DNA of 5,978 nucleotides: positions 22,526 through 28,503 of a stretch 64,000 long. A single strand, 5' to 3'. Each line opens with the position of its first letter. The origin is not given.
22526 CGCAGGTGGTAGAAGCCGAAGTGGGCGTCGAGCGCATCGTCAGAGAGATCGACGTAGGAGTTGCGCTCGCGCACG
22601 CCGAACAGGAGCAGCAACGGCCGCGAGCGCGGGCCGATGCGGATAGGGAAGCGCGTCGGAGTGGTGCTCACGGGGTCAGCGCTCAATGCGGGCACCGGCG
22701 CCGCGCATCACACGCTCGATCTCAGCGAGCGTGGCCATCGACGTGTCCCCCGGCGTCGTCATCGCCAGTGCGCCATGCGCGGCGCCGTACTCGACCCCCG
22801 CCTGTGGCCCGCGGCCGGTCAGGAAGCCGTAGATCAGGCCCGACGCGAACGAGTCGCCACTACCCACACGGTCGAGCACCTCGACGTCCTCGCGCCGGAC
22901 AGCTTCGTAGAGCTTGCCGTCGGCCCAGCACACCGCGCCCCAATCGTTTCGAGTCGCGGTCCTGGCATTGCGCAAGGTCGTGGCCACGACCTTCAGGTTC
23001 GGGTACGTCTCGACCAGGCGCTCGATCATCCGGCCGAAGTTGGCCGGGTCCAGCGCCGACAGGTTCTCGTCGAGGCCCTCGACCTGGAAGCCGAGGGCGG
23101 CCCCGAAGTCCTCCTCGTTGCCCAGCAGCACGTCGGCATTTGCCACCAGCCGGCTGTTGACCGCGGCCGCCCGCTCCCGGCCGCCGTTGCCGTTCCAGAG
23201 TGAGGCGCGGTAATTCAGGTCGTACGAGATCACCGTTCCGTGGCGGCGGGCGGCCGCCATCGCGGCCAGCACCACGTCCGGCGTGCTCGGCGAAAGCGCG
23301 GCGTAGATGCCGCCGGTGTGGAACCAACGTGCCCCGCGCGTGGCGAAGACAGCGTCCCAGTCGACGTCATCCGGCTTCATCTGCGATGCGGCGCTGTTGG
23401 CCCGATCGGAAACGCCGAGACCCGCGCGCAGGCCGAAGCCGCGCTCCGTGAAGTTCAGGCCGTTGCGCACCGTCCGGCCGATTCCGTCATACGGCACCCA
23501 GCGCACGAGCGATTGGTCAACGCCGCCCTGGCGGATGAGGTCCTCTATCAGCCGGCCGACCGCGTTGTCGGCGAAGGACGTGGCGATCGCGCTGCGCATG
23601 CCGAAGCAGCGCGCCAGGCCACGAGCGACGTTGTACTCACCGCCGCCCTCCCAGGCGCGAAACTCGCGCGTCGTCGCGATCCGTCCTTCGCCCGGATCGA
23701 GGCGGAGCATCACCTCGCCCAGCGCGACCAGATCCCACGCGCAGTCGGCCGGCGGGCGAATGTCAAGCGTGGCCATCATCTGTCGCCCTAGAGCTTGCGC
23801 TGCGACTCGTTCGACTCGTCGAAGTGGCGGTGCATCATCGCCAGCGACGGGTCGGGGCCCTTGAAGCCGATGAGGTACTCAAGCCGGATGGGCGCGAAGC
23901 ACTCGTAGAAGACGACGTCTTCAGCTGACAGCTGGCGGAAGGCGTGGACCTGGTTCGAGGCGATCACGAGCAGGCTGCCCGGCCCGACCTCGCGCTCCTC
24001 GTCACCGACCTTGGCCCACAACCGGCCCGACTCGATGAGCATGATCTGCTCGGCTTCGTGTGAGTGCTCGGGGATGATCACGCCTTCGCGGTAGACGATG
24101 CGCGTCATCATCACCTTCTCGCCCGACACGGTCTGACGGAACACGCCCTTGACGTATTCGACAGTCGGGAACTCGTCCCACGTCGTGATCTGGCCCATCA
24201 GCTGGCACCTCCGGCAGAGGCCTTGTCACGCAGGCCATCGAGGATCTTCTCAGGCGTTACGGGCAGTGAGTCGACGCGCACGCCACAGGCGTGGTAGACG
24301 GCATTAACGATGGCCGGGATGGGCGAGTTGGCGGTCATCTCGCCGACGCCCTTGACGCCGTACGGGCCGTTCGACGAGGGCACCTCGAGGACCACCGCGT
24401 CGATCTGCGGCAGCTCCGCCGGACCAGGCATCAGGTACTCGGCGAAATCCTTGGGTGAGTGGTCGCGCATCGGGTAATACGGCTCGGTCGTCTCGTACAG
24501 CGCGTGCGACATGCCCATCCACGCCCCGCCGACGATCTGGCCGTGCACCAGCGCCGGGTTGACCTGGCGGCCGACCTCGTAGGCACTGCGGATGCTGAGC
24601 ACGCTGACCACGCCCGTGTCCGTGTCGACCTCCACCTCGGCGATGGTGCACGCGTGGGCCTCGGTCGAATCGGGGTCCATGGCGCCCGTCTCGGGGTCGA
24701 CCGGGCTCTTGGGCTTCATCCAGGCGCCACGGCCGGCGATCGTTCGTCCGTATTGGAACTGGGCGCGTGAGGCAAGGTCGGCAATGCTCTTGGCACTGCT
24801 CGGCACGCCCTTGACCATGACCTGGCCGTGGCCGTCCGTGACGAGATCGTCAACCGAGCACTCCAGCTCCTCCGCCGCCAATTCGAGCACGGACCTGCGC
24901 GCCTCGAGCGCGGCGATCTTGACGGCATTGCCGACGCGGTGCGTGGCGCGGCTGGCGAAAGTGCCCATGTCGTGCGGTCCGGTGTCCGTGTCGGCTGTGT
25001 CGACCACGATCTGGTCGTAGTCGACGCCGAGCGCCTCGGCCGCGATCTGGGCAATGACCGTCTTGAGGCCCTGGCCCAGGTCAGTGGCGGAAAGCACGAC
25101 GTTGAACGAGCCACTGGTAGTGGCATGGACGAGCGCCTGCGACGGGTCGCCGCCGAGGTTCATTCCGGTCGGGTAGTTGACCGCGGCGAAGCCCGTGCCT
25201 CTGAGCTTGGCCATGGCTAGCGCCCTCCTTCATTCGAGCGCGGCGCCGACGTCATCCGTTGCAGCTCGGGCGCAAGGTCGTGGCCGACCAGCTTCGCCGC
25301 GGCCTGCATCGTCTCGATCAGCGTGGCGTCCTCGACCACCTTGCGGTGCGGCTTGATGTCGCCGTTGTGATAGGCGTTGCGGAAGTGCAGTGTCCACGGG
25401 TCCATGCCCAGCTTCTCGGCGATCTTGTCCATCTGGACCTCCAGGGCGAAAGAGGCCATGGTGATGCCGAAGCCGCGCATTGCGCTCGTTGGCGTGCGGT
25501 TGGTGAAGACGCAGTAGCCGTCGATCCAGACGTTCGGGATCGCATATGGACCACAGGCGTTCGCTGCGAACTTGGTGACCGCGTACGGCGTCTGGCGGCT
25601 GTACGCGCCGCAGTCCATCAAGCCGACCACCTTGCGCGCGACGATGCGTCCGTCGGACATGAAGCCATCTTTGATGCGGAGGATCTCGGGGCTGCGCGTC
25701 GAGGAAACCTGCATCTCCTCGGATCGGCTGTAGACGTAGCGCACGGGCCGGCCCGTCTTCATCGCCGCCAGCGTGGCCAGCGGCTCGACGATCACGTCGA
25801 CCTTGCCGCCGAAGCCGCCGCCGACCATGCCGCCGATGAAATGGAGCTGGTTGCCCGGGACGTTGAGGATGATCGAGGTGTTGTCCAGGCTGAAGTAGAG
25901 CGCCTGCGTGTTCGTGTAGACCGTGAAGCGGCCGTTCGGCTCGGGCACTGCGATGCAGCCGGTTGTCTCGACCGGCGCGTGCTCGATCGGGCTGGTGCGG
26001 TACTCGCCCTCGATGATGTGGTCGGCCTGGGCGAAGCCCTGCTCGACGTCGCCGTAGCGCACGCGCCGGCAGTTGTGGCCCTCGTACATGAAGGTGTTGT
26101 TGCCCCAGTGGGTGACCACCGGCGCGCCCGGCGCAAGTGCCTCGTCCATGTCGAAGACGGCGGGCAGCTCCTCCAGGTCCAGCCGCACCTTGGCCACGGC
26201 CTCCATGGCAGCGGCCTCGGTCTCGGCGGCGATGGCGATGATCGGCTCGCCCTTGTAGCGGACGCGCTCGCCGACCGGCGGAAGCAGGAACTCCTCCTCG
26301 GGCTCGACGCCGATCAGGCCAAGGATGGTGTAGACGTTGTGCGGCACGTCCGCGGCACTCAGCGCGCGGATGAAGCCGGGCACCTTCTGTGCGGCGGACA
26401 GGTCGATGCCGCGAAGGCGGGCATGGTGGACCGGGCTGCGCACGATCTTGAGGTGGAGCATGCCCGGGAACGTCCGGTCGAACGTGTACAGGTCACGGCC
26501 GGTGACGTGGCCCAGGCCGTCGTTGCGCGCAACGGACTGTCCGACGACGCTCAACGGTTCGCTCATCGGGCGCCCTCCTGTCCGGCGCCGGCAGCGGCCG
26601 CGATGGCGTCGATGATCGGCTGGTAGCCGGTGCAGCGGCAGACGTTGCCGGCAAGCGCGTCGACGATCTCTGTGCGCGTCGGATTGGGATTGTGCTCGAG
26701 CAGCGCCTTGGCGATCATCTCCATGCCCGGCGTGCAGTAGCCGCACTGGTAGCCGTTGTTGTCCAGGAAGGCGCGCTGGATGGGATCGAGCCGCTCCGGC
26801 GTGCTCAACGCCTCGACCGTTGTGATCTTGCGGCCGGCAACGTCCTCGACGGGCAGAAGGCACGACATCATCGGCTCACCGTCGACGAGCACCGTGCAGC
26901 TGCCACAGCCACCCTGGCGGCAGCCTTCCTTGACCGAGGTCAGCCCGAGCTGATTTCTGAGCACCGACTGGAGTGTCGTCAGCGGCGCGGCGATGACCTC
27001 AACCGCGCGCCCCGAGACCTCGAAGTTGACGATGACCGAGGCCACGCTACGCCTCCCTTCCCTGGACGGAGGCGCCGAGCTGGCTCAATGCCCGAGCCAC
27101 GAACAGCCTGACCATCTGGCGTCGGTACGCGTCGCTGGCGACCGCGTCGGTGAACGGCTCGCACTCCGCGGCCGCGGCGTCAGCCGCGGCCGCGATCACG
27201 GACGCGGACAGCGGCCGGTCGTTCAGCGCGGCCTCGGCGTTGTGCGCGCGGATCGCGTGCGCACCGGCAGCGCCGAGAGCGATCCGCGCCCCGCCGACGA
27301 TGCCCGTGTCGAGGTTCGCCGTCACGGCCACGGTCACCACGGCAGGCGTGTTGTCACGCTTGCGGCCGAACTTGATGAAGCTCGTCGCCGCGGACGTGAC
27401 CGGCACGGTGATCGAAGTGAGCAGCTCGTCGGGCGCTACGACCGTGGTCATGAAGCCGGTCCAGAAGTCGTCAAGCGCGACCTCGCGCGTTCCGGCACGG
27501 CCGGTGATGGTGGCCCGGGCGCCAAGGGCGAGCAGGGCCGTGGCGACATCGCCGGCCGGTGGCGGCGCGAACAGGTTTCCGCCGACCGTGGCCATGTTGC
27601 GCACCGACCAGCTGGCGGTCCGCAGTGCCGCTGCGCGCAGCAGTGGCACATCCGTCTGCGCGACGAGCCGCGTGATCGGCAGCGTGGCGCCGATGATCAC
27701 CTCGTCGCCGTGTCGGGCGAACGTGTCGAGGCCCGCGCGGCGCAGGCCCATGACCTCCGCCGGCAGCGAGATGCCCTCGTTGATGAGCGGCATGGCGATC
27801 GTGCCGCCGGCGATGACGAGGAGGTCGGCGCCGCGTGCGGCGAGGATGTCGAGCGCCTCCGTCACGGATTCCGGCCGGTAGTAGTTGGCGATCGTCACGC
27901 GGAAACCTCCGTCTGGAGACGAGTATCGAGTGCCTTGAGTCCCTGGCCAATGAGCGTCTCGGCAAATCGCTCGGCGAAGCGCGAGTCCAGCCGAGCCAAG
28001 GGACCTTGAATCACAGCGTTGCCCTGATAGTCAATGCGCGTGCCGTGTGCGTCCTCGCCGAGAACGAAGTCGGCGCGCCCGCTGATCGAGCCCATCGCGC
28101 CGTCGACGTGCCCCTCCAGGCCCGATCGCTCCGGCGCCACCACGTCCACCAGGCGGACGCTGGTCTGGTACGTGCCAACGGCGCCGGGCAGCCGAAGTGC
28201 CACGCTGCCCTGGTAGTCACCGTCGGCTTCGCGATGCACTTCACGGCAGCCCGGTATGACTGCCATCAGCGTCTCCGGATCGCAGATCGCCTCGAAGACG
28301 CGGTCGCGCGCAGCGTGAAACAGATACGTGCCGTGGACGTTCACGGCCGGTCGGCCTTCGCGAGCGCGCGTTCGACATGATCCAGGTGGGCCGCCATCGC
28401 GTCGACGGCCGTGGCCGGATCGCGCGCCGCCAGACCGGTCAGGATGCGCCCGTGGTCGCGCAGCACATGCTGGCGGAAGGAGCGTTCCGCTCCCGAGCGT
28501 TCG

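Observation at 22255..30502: Molybdenum hydroxylase embedded in a uronate-type catabolic operon (KdgF-like cupin plus KdgK)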

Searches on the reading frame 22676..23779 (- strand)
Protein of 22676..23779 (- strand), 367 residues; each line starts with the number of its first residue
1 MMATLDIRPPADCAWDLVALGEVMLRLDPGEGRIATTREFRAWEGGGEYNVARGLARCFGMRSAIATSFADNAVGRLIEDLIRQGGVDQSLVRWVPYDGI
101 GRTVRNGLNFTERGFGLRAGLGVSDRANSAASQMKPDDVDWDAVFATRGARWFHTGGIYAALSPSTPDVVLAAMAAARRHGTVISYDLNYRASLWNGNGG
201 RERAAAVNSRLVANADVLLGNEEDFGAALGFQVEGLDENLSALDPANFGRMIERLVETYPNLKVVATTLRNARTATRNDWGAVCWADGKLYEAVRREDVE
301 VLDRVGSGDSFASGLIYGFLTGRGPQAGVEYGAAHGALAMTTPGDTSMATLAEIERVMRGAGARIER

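Call 4: search_protein_families(library=pfam, proteins=[window:22676-23779:-], max_evalue=0.01)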
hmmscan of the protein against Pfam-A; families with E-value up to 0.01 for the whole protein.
window:22676-23779:- (367 aa): 1 family
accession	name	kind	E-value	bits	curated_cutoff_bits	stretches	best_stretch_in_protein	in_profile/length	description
PF00294.29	PfkB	-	1.6e-21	77.4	25.8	1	17-347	4-297/302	pfkB family carbohydrate kinase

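Call 5: search_protein_families(library=ncbifam, proteins=[window:22676-23779:-], max_evalue=0.01)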
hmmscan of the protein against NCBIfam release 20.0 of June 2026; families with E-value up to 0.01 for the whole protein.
window:22676-23779:- (367 aa): 18 families
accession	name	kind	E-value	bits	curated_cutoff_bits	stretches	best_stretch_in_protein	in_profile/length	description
NF041633.1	trifunc_aldol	exception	3.7e-82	276.6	700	1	16-365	243-578/580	KHG/KDPG aldolase/sugar kinase fusion protein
NF041332.1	KDG_KDGal_kin_Halo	equivalog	5.9e-46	157.4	440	1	16-367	3-320/320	bifunctional 2-dehydro-3-deoxygluconokinase/2-dehydro-3-deoxygalactonokinase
TIGR04382.1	myo_inos_iolC_N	equivalog_domain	8.1e-35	120.6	300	1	16-357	3-308/309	5-dehydro-2-deoxygluconokinase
NF040938.1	KDG_KDGal_kin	equivalog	1.2e-22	80.5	400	2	17-224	1-193/305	bifunctional 2-dehydro-3-deoxygluconokinase/2-dehydro-3-deoxygalactonokinase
NF047869.1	myo_kin_aldol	exception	2.8e-17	62.3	600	2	13-217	5-195/586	bifunctional 5-dehydro-2-deoxygluconokinase/5-dehydro-2-deoxyphosphogluconate aldolase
NF006957.1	PRK09434.1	equivalog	3e-13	49.9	450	1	44-344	26-291/302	fructokinase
NF007321.0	PRK09813.1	equivalog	1.9e-10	40.6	247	1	272-341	188-256/261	fructoselysine 6-kinase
NF053626.1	RibKinHalex1628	equivalog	8e-10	38.7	330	1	298-358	229-291/293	ATP-dependent ribose-1-phosphate kinase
NF049991.1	TagKinase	equivalog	2e-09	36.7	420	1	59-230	54-210/321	tagatose kinase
TIGR03168.1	1-PFK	subfamily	1.3e-08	34.2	216.4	1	279-358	222-299/305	hexose kinase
NF041320.1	pfkB_Halo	equivalog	1.3e-07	31.3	400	1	281-356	219-292/302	1-phosphofructokinase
TIGR03828.1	pfkB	equivalog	5.8e-07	28.8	292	1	276-357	219-298/305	1-phosphofructokinase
NF041134.1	R1P_kin_Thcocales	equivalog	1.7e-06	27.6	500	1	261-345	184-268/291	ADP-dependent ribose-1-phosphate kinase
NF052444.1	DhDoxglucKinKdgK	equivalog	2e-06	27.5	400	1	156-219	132-193/303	2-dehydro-3-deoxygluconokinase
TIGR02152.1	D_ribokin_bact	equivalog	2.7e-05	23.6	299.65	1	284-355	225-297/298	ribokinase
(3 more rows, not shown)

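Call 12: search_solved_structures(query=window:22676-23779:-, max_evalue=1e-10)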
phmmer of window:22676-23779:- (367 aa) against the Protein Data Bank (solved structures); distinct sequences matched with E-value up to 1e-10: 7.
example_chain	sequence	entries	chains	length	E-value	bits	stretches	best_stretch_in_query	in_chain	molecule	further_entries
2afb_A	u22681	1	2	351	4.5e-55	190.5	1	17-367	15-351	2-keto-3-deoxygluconate kinase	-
4gm6_A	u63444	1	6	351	1.6e-25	93.3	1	17-346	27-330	PfkB family carbohydrate kinase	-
3ktn_A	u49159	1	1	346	5.1e-24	88.4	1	17-359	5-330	Carbohydrate kinase, pfkB family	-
1v19_A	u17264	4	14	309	2.3e-18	69.7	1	16-231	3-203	2-KETO-3-DEOXYGLUCONATE KINASE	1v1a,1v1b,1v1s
2qcv_A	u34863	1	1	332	2.4e-18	69.7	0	11-228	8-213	Putative 5-dehydro-2-deoxygluconokinase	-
4du5_A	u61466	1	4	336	1.5e-14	57.2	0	13-218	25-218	PfkB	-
2v78_A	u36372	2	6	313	1.9e-11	47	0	16-198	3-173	FRUCTOKINASE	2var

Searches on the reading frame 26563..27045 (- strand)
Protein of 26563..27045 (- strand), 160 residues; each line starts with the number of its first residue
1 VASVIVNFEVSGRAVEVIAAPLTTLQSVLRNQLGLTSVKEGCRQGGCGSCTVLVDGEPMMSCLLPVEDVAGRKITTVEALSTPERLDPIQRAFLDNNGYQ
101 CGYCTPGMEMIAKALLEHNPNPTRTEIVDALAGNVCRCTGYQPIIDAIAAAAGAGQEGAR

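Call 4: search_protein_families(library=pfam, proteins=[window:26563-27045:-], max_evalue=0.01)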
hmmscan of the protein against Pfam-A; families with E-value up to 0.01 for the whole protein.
window:26563-27045:- (160 aa): 4 families
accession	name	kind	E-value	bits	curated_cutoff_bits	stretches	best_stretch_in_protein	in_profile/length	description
PF01799.25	Fer2_2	-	2.6e-31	108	30.3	1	76-148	1-74/75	[2Fe-2S] binding domain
PF00111.32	Fer2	-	9.6e-09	35.5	21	1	9-62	2-55/77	2Fe-2S iron-sulfur cluster binding domain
PF13085.11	Fer2_3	-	1e-08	35.6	27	1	22-81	32-90/107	2Fe-2S iron-sulfur cluster binding domain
PF13510.11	Fer2_4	-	0.0056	17.1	22.8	0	39-68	43-73/82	2Fe-2S iron-sulfur cluster binding domain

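Call 5: search_protein_families(library=ncbifam, proteins=[window:26563-27045:-], max_evalue=0.01)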
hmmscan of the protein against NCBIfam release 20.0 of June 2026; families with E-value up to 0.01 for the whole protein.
window:26563-27045:- (160 aa): 19 families
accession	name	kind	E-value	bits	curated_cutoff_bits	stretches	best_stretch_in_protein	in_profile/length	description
NF041020.1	glyceraldDH_gamma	equivalog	1.8e-48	164.2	290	1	4-152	11-159/164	glyceraldehyde dehydrogenase subunit gamma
TIGR03193.1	4hydroxCoAred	equivalog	1.9e-48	164.2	257.8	1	6-152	2-148/148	4-hydroxybenzoyl-CoA reductase subunit gamma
NF045668.1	pterin_aldehy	equivalog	3e-47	161.3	1100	1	8-152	5-152/905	molybdopterin-dependent aldehyde oxidoreductase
TIGR03198.1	pucE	equivalog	3.7e-46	156.3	254.3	1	6-150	4-147/151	xanthine dehydrogenase subunit E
NF043084.2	XdhC_XDHase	equivalog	4e-45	153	217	1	5-151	2-149/151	xanthine dehydrogenase subunit XdhC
TIGR03311.1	Se_dep_XDH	equivalog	2.6e-44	151.5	830.45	1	20-156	13-148/848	selenium-dependent xanthine dehydrogenase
TIGR02963.1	xanthine_xdhA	equivalog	2.2e-40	138.7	467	1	15-152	10-158/468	xanthine dehydrogenase small subunit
NF007387.0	PRK09908.1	equivalog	7.6e-40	135.9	212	1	4-149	7-153/159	xanthine dehydrogenase iron sulfur-binding subunit XdhC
NF008514.0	PRK11433.1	equivalog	9.5e-39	133.1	322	1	5-154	52-216/218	aldehyde dehydrogenase iron-sulfur subunit PaoA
TIGR02969.1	mam_aldehyde_ox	subfamily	1.4e-32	112.2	1912.3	1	8-149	5-158/1330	aldehyde oxidase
TIGR03313.1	Se_sel_red_Mo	hypoth_equivalog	6.5e-17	60.5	1101.9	1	8-152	1-145/951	molybdopterin-dependent oxidoreductase Mo/Fe-S-binding subunit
TIGR00384.1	dhsB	subfamily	5.1e-07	29.4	88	1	22-81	29-88/222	succinate dehydrogenase and fumarate reductase iron-sulfur protein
NF009226.0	PRK12576.1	equivalog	8.6e-07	28.6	344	1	25-78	43-98/317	succinate dehydrogenase/fumarate reductase iron-sulfur subunit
NF004616.0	PRK05950.1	subfamily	1.2e-06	27.8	228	1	22-80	38-95/238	succinate dehydrogenase iron-sulfur subunit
NF009052.0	PRK12386.1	equivalog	4e-06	26.1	256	1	7-82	21-93/255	succinate dehydrogenase/fumarate reductase iron-sulfur subunit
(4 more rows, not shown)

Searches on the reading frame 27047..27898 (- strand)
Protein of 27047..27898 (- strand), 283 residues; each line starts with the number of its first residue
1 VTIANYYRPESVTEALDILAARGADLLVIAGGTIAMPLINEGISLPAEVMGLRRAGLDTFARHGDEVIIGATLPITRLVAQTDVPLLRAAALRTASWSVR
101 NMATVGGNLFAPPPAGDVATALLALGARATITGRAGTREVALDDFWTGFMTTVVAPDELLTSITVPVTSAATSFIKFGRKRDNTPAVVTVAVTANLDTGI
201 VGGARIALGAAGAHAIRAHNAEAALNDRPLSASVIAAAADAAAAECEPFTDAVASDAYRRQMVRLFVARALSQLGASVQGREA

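Call 4: search_protein_families(library=pfam, proteins=[window:27047-27898:-], max_evalue=0.01)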
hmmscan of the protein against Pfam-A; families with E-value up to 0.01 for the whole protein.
window:27047-27898:- (283 aa): 2 families
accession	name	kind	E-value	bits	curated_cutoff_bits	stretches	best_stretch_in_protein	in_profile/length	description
PF00941.27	FAD_binding_5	-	5.5e-36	124.4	27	1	5-167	4-169/170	FAD binding domain in molybdopterin dehydrogenase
PF03450.22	CO_deh_flav_C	-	5.9e-20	71.7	25.5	1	176-273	4-101/102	CO dehydrogenase flavoprotein C-terminal domain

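Call 5: search_protein_families(library=ncbifam, proteins=[window:27047-27898:-], max_evalue=0.01)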
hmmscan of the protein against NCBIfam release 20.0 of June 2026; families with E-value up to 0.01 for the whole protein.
window:27047-27898:- (283 aa): 8 families
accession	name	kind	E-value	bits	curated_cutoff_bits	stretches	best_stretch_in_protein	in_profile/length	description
NF041019.1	glyceraldDH_beta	equivalog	1.4e-49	168.9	350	1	5-273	7-279/280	glyceraldehyde dehydrogenase subunit beta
TIGR02963.1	xanthine_xdhA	equivalog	1.6e-39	135.9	467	1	6-270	195-464/468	xanthine dehydrogenase small subunit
NF043083.1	XdhB_XDHase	equivalog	2.5e-38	131.9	310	1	3-273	4-282/289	xanthine dehydrogenase subunit XdhB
NF007427.0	PRK09971.1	equivalog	3.6e-36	124.9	287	1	3-275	4-284/292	xanthine dehydrogenase FAD-binding subunit XdhB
TIGR03195.1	4hydrxCoA_B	equivalog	2.1e-21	76.4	404.55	2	115-271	158-316/321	4-hydroxybenzoyl-CoA reductase subunit beta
TIGR03199.1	pucC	equivalog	8.2e-20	71.2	306.05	1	9-262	1-257/264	xanthine dehydrogenase subunit C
TIGR03312.1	Se_sel_red_FAD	hypoth_equivalog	9.5e-13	47.9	241.5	1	3-270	1-246/257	molybdopterin-dependent oxidoreductase FAD-binding subunit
TIGR02969.1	mam_aldehyde_ox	subfamily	4e-06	24.6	1912.3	1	92-238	337-489/1330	aldehyde oxidase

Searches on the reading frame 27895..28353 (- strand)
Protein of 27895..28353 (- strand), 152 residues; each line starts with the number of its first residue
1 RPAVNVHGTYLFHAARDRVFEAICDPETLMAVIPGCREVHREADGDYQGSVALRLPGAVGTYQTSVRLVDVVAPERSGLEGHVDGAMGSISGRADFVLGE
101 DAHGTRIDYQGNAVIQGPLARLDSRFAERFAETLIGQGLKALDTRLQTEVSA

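Call 4: search_protein_families(library=pfam, proteins=[window:27895-28353:-], max_evalue=0.01)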
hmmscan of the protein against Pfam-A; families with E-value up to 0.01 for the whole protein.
window:27895-28353:- (152 aa): 2 families
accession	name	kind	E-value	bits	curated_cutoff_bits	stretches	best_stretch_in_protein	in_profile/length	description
PF06240.19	COXG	-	1.7e-14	54.2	22.2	1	13-146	6-139/140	Carbon monoxide dehydrogenase subunit G (CoxG)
PF10604.15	Polyketide_cyc2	-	3.8e-09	37.4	27.4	1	6-146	4-141/142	Polyketide cyclase / dehydrase and lipid transport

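Call 5: search_protein_families(library=ncbifam, proteins=[window:27895-28353:-], max_evalue=0.01)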
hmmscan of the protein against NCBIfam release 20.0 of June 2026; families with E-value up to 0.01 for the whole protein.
window:27895-28353:- (152 aa): 0 families
